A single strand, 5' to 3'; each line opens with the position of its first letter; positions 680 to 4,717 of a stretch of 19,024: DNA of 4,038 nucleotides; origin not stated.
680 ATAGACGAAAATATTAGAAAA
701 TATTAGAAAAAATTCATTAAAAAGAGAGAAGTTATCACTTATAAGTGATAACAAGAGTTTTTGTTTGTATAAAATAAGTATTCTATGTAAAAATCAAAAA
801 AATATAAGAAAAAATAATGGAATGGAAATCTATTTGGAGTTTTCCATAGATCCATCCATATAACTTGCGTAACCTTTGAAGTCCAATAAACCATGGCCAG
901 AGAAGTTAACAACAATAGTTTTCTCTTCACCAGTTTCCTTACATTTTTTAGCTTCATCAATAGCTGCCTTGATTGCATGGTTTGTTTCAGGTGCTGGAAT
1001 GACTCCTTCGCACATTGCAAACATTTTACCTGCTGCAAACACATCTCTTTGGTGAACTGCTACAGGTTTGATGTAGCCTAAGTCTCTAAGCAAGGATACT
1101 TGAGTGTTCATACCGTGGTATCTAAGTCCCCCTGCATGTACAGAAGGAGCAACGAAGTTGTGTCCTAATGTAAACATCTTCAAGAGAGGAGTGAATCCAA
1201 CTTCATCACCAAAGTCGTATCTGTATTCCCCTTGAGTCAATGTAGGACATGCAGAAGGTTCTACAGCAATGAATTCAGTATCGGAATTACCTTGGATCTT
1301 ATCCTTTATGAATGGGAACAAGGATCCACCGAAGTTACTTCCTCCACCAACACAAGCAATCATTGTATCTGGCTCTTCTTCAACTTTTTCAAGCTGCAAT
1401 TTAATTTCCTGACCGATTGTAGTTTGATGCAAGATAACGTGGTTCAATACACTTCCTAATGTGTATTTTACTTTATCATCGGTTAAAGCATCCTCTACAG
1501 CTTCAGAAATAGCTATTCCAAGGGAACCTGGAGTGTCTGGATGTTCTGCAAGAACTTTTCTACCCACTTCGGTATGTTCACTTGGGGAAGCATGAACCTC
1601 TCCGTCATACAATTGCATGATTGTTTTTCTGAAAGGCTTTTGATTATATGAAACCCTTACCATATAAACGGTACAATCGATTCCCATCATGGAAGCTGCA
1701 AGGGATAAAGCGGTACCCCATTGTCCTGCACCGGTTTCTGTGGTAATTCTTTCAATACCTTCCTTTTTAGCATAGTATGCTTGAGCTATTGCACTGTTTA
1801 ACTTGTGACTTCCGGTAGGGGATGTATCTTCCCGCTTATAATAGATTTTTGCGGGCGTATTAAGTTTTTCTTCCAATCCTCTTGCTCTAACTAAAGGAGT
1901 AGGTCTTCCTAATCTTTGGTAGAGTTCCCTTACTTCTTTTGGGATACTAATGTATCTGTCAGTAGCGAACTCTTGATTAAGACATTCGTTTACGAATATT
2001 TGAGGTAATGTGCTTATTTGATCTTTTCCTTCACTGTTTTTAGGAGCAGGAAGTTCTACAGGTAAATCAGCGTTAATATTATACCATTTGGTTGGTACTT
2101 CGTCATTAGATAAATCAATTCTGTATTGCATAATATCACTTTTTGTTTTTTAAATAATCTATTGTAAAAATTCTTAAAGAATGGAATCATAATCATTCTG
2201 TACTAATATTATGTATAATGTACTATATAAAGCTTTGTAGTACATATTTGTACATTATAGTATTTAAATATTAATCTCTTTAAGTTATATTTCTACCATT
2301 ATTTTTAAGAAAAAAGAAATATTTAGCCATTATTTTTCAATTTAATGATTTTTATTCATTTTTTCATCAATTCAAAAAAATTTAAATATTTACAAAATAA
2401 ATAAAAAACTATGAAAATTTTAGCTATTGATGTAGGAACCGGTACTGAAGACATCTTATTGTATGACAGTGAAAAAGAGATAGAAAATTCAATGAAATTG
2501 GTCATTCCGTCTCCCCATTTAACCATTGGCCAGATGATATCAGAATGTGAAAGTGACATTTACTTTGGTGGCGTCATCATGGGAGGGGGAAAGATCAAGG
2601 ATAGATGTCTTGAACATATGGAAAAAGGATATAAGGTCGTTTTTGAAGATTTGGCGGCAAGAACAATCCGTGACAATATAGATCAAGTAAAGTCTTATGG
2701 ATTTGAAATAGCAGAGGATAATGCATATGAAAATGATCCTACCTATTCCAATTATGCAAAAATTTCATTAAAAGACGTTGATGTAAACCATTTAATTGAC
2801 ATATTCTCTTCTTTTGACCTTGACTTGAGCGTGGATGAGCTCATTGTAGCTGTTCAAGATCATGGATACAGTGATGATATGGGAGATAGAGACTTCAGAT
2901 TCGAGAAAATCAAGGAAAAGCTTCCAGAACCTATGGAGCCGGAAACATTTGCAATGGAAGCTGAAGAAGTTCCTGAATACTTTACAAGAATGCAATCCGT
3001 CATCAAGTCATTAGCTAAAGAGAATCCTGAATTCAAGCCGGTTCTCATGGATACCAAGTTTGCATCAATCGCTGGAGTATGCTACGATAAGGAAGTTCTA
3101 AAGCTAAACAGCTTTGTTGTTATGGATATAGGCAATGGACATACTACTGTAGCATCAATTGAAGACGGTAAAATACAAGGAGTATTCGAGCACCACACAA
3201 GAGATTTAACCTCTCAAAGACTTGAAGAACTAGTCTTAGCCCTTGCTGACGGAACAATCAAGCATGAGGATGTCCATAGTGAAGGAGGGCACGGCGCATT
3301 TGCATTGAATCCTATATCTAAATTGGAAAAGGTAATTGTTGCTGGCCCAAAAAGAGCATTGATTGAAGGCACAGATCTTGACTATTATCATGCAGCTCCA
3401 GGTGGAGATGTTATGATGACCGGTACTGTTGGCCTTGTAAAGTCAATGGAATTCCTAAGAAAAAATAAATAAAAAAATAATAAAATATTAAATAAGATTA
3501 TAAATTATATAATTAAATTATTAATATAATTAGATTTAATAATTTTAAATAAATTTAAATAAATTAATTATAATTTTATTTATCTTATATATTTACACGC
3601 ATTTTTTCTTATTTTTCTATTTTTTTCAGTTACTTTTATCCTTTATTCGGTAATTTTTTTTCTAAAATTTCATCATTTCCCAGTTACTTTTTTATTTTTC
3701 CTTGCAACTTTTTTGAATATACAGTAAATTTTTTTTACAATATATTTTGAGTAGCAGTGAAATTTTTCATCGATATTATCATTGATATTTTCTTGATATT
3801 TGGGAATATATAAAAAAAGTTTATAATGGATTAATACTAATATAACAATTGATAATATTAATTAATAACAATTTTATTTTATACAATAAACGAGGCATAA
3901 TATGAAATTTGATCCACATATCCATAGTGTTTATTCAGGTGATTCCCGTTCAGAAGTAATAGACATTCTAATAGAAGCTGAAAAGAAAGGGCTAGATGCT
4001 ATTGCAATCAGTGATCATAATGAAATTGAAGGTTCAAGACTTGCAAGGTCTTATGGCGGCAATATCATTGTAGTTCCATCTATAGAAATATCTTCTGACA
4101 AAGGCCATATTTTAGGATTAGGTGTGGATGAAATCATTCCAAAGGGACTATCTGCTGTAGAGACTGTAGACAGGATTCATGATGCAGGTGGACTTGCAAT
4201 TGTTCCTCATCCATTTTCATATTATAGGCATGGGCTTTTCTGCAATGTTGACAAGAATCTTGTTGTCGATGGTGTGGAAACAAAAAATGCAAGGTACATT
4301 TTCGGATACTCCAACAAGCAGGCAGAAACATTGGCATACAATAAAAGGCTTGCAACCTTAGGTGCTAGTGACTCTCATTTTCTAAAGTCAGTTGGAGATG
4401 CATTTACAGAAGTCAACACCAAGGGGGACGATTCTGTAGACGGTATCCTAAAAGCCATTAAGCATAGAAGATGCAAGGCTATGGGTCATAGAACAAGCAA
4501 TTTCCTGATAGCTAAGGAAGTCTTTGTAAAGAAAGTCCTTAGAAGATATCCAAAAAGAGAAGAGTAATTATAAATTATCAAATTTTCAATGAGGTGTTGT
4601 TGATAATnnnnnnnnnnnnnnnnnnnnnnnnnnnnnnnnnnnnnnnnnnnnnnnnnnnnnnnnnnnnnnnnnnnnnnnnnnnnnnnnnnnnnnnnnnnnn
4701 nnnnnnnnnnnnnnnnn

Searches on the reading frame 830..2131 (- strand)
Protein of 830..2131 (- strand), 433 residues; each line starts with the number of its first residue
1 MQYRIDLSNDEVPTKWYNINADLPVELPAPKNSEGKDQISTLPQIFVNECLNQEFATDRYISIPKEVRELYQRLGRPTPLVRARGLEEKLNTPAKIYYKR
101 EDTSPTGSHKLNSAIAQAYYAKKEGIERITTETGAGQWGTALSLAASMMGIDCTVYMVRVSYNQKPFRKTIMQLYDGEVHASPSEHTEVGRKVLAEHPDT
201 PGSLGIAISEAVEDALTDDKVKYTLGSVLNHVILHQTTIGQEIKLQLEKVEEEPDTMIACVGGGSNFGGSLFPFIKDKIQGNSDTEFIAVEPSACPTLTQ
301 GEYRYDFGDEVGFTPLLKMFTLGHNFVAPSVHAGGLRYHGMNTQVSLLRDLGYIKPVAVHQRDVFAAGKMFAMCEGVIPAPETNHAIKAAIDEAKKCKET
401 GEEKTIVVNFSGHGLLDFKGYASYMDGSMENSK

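Call 4: search_protein_families(library=pfam, proteins=[window:830-2131:-])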
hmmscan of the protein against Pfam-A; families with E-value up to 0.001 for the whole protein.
window:830-2131:- (433 aa): 1 family
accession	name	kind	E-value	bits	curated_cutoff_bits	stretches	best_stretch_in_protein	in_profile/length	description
PF00291.31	PALP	-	3.5e-45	155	35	1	74-412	4-295/295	Pyridoxal-phosphate dependent enzyme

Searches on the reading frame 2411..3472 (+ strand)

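Call 4: search_protein_families(library=pfam, proteins=[window:2411-3472:+])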
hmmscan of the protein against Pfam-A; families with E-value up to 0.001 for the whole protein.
window:2411-3472:+ (353 aa): 1 family
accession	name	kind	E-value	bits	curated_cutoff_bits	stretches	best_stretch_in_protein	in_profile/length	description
PF08735.15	DUF1786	-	4.8e-86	288.6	25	1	57-317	1-252/252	Putative pyruvate format-lyase activating enzyme (DUF1786)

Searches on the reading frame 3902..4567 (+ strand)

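Call 4: search_protein_families(library=pfam, proteins=[window:3902-4567:+])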
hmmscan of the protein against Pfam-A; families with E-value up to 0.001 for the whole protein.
window:3902-4567:+ (221 aa): 2 families
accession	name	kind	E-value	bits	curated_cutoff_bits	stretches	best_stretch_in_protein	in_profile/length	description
PF13263.12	PHP_C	-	5.6e-13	48.7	21.3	1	136-191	2-56/56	PHP-associated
PF02811.25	PHP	-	5.8e-07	30.4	26.4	1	5-44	2-42/164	PHP domain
